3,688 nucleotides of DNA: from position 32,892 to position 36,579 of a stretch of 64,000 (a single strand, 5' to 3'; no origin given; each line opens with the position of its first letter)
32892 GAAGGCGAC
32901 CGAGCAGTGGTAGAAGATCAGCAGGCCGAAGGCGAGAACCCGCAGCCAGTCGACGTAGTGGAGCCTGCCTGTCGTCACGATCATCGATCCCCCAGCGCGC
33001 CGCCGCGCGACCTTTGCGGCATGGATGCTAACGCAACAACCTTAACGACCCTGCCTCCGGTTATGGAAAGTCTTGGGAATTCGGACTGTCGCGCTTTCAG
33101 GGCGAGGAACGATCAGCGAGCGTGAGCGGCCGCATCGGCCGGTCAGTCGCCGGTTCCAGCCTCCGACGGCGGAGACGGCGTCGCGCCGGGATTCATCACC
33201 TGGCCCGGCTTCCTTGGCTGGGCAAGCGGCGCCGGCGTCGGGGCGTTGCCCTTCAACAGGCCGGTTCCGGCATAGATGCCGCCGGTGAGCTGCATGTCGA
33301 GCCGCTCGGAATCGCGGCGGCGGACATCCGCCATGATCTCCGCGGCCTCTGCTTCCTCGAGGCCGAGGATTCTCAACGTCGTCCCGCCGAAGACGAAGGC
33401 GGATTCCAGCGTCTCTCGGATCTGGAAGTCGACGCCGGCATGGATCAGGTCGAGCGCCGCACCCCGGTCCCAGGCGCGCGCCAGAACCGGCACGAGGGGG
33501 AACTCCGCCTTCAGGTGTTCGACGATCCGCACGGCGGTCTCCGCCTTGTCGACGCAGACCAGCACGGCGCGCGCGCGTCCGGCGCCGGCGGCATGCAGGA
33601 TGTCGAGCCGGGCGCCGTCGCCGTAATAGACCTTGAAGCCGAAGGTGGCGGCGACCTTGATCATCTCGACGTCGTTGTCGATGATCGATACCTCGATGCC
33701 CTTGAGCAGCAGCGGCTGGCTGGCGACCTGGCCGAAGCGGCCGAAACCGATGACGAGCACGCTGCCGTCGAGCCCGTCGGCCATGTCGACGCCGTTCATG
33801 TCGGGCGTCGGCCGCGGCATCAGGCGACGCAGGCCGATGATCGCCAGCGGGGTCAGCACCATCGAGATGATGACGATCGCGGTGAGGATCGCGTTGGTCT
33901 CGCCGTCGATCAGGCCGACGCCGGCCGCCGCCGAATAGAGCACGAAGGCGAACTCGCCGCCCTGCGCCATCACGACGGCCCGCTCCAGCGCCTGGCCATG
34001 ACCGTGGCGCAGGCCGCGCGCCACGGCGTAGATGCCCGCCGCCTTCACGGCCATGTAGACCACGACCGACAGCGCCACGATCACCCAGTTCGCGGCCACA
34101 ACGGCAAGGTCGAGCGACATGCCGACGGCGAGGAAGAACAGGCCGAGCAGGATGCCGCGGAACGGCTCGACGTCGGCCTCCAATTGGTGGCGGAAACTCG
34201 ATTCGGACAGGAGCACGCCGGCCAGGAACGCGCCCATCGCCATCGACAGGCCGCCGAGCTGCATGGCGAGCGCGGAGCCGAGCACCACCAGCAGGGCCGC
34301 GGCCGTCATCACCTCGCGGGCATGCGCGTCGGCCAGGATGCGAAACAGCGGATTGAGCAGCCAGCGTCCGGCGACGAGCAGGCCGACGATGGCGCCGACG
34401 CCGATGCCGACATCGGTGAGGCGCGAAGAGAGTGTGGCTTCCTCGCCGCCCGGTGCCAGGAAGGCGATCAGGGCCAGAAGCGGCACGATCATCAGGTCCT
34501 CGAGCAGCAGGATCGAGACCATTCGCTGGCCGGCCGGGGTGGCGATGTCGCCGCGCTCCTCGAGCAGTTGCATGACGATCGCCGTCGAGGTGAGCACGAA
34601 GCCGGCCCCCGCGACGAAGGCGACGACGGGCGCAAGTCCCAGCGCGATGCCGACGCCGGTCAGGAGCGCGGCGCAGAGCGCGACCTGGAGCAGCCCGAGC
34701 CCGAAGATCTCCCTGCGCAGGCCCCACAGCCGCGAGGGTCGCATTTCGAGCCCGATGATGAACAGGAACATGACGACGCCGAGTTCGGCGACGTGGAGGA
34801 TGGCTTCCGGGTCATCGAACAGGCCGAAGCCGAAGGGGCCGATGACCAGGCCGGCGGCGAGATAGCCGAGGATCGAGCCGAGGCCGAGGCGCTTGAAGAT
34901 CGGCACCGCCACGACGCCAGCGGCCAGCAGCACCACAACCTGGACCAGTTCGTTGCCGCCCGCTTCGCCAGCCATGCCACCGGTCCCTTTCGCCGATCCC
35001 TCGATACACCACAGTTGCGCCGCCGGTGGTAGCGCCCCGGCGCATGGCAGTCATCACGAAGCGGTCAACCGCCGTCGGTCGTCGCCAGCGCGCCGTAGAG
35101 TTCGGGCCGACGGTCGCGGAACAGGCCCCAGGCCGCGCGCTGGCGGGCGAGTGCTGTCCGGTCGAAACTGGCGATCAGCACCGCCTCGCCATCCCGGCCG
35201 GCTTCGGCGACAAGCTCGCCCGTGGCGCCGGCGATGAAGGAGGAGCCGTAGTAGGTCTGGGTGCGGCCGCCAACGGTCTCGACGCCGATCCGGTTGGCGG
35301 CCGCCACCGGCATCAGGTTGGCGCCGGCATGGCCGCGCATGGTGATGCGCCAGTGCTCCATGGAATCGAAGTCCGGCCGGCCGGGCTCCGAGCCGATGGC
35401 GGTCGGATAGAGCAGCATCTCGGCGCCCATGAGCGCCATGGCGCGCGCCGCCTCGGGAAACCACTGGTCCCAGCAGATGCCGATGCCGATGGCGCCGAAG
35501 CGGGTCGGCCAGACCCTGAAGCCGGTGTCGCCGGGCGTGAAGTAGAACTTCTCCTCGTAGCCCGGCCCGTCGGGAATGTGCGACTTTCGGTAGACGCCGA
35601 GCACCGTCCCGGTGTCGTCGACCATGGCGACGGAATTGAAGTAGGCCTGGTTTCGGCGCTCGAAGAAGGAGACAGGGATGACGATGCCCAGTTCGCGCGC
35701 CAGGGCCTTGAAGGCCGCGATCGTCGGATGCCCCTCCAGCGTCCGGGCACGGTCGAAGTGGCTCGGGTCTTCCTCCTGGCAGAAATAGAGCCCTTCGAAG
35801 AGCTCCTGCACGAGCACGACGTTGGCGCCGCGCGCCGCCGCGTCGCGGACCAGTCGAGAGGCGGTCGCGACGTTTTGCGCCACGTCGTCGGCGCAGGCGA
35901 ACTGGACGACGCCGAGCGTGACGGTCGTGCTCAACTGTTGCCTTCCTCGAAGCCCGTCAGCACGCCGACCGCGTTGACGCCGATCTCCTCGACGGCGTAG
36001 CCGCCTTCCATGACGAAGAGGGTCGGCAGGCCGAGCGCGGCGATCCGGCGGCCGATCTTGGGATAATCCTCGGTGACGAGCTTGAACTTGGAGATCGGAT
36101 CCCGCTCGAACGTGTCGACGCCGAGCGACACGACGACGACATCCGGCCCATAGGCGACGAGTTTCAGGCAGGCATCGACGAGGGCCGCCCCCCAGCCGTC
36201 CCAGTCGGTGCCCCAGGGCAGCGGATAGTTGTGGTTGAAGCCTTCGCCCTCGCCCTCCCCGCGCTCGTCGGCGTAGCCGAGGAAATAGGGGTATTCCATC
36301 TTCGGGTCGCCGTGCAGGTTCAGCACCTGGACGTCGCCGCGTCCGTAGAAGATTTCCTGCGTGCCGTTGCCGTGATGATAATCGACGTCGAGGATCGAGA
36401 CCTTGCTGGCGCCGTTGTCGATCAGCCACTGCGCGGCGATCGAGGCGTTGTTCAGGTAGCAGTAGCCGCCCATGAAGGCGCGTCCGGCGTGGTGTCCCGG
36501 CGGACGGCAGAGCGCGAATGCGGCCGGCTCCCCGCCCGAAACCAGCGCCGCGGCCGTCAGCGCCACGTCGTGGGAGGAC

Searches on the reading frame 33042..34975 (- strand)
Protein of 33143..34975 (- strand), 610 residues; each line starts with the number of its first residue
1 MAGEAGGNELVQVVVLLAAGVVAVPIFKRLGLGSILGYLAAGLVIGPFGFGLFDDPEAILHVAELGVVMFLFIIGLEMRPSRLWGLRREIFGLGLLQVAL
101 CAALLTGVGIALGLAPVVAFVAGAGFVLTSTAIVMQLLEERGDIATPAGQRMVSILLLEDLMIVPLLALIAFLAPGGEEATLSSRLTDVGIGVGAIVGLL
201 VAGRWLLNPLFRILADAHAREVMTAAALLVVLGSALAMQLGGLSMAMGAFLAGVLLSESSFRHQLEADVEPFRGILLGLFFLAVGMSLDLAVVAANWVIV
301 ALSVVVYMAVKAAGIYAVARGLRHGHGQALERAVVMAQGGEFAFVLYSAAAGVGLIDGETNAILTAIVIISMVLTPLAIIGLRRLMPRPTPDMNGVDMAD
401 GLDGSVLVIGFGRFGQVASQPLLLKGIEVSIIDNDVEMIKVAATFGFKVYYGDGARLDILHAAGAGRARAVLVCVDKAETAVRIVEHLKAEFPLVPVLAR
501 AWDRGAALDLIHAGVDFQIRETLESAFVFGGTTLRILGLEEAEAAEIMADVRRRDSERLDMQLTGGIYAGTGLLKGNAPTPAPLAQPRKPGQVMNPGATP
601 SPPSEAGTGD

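Call 18: search_protein_families(library=pfam, proteins=[window:33042-34727:-, window:33143-34975:-])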
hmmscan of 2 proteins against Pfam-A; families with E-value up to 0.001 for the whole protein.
window:33042-34727:- (561 aa): 0 families

window:33143-34975:- (610 aa): 2 families
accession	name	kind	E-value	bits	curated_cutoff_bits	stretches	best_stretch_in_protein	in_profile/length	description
PF00999.27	Na_H_Exchanger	-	3.4e-64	217.5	26.2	1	22-377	7-372/375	Sodium/hydrogen exchanger, transmembrane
PF02254.24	TrkA_N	-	2.2e-19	70.3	23.8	1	406-517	1-112/116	TrkA-N domain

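Call 20: find_encoding_contigs(protein=window:33143-34975:-, flank=10000, max_places=10)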
Protein window:33143-34975:- (610 aa): no gene with exactly this product is on record in the collection.

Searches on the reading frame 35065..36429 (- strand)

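Call 18: search_protein_families(library=pfam, proteins=[window:35065-36429:-])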
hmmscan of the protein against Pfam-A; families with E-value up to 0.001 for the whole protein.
window:35065-36429:- (454 aa): 1 family
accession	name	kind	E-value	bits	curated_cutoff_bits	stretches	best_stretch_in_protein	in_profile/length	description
PF00795.27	CN_hydrolase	-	2.1e-50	171.9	23.2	1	172-428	2-252/256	Carbon-nitrogen hydrolase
